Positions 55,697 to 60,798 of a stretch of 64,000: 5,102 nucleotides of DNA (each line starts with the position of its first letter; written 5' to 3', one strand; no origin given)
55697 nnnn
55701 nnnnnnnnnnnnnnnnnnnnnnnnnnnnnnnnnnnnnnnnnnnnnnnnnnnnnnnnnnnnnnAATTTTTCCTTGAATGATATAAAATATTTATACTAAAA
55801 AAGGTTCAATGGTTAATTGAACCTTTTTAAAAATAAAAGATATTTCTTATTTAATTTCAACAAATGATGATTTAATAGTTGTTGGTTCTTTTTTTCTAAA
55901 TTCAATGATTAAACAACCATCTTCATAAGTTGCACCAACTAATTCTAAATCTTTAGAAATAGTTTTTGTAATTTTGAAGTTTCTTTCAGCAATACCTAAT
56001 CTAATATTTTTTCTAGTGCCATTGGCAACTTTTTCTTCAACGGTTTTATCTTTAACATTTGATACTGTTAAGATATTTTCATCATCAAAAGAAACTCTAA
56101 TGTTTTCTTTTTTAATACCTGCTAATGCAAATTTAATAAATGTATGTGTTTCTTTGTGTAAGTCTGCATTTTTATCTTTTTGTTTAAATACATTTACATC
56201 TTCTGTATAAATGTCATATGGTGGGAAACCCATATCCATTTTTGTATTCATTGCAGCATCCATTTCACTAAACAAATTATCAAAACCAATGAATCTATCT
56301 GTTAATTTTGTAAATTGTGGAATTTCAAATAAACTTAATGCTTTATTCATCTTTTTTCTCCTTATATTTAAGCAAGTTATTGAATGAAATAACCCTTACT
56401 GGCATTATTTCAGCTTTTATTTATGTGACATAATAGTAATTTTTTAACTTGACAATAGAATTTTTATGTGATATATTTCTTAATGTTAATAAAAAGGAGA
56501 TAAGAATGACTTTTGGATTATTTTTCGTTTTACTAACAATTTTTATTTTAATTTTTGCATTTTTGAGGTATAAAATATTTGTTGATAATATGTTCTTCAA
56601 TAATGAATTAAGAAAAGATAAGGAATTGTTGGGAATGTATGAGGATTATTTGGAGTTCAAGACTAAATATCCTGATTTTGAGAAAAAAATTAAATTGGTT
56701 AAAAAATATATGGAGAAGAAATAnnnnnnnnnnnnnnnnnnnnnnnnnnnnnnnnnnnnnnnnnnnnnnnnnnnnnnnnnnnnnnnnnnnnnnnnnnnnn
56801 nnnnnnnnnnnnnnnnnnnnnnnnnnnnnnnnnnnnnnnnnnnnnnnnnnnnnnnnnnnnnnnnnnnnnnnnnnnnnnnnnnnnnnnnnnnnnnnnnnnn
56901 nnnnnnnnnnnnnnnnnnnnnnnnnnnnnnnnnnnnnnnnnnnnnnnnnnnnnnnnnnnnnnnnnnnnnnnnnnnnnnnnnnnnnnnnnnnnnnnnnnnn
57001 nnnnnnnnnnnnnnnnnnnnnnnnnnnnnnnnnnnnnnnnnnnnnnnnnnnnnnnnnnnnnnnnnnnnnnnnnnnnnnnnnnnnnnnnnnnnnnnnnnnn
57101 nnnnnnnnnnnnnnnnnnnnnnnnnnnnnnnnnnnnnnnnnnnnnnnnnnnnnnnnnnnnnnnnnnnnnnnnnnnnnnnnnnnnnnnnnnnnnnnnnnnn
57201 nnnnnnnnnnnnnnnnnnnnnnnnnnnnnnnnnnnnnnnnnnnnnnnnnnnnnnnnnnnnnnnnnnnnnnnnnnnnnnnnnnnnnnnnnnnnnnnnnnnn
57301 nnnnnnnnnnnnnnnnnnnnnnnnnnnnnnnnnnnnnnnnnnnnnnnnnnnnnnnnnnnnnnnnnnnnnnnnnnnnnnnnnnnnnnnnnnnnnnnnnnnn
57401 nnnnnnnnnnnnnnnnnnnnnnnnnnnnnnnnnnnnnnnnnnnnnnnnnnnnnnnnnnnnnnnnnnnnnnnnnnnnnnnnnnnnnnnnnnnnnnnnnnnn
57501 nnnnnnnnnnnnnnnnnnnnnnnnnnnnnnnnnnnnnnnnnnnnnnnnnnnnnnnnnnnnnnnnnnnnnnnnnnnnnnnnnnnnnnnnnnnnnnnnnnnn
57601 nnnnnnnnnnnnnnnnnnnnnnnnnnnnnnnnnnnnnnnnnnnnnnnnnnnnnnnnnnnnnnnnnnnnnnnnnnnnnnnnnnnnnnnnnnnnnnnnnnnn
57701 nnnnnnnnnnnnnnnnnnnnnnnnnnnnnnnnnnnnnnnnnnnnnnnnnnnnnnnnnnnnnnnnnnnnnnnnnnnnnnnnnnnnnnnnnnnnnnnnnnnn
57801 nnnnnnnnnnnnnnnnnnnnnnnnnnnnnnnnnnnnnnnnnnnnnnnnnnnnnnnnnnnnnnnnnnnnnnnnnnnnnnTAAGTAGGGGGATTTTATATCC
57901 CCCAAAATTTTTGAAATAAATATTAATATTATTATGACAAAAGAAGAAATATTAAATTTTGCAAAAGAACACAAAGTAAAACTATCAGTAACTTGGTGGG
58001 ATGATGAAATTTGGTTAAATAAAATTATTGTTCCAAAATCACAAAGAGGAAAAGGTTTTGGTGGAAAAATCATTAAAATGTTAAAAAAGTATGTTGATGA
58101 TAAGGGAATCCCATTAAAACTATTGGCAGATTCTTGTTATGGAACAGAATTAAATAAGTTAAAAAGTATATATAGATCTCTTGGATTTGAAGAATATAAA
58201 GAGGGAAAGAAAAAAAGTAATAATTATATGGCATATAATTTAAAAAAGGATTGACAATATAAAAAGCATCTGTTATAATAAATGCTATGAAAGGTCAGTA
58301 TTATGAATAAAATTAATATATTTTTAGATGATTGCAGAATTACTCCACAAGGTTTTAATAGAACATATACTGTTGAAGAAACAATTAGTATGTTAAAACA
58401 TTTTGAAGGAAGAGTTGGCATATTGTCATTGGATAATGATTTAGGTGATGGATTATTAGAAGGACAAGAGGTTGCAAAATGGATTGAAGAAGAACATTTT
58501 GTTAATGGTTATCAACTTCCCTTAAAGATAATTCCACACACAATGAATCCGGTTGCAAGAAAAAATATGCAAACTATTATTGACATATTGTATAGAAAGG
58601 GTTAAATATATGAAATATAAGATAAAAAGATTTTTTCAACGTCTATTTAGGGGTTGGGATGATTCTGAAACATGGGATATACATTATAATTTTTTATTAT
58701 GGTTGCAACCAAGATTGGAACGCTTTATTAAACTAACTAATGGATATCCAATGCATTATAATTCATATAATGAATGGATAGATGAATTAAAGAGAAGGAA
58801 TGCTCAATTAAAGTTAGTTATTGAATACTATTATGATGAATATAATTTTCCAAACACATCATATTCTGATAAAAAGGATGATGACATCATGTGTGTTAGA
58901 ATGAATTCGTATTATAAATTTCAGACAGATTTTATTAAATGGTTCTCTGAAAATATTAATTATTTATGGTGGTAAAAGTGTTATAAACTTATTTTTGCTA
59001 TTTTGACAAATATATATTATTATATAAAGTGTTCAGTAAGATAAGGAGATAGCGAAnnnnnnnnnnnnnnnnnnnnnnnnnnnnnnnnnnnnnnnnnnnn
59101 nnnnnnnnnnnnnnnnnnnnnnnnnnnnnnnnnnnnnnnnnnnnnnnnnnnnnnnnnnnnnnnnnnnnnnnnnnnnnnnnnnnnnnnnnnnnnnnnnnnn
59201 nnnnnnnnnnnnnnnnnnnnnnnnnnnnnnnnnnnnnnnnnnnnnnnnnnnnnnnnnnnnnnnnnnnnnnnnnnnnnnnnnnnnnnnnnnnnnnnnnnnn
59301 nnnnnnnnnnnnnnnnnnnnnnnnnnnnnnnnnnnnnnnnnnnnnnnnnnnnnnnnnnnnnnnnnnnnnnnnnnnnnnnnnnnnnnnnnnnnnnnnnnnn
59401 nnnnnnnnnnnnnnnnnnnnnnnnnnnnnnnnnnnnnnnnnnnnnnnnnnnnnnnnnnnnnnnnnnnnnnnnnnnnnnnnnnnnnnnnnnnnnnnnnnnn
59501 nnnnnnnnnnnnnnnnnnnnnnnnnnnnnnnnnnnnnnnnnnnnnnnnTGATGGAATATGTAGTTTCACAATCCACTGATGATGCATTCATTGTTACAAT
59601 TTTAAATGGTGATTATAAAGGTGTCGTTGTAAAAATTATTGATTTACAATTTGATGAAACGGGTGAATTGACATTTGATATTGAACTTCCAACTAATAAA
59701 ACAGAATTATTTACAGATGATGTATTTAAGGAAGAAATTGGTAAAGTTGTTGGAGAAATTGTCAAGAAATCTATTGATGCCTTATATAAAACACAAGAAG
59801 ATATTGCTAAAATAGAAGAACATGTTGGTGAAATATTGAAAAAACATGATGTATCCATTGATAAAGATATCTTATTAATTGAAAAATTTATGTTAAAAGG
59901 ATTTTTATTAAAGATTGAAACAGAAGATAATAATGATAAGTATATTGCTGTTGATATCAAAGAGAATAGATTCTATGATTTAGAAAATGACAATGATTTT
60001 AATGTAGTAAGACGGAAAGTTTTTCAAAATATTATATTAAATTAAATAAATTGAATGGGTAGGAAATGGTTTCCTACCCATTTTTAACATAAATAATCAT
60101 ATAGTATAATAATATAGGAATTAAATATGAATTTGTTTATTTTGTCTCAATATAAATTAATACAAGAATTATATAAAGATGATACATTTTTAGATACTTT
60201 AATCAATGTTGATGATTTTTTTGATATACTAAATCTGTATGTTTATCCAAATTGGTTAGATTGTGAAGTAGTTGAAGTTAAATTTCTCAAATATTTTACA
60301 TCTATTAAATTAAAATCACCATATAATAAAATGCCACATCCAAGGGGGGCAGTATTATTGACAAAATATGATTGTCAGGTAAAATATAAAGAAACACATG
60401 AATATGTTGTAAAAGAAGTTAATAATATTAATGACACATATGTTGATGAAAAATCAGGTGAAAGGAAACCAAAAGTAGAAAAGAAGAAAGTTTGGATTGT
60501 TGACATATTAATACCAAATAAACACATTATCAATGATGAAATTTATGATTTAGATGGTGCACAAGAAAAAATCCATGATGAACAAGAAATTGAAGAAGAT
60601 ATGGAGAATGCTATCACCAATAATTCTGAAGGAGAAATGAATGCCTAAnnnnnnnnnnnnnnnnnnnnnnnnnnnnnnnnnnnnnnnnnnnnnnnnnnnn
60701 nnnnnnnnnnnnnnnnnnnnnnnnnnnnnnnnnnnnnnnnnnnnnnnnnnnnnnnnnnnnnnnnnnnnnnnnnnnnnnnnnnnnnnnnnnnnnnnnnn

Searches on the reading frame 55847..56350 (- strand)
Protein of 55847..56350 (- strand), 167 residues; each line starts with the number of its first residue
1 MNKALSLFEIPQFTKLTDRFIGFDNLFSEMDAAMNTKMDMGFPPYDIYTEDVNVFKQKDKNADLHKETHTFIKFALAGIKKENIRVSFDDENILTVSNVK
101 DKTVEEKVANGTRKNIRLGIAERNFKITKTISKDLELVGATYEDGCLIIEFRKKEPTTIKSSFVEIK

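Call 68: search_protein_families(library=phrogs, proteins=[window:55847-56350:-], max_evalue=0.0001)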
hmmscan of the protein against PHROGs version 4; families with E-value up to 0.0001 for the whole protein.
window:55847-56350:- (167 aa): 1 family
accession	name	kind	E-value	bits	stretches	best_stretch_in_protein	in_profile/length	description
phrog_432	-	other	4.2e-18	66.6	1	13-166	16-147/148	Hsp20 heat shock protein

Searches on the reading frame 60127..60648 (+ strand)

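Call 68: search_protein_families(library=phrogs, proteins=[window:60127-60648:+], max_evalue=0.0001)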
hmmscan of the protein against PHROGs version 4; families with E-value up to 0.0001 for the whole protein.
window:60127-60648:+ (173 aa): 1 family
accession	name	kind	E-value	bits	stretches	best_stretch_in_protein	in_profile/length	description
phrog_12928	-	head and packaging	5.6e-27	95.7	1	8-168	6-169/186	virion structural protein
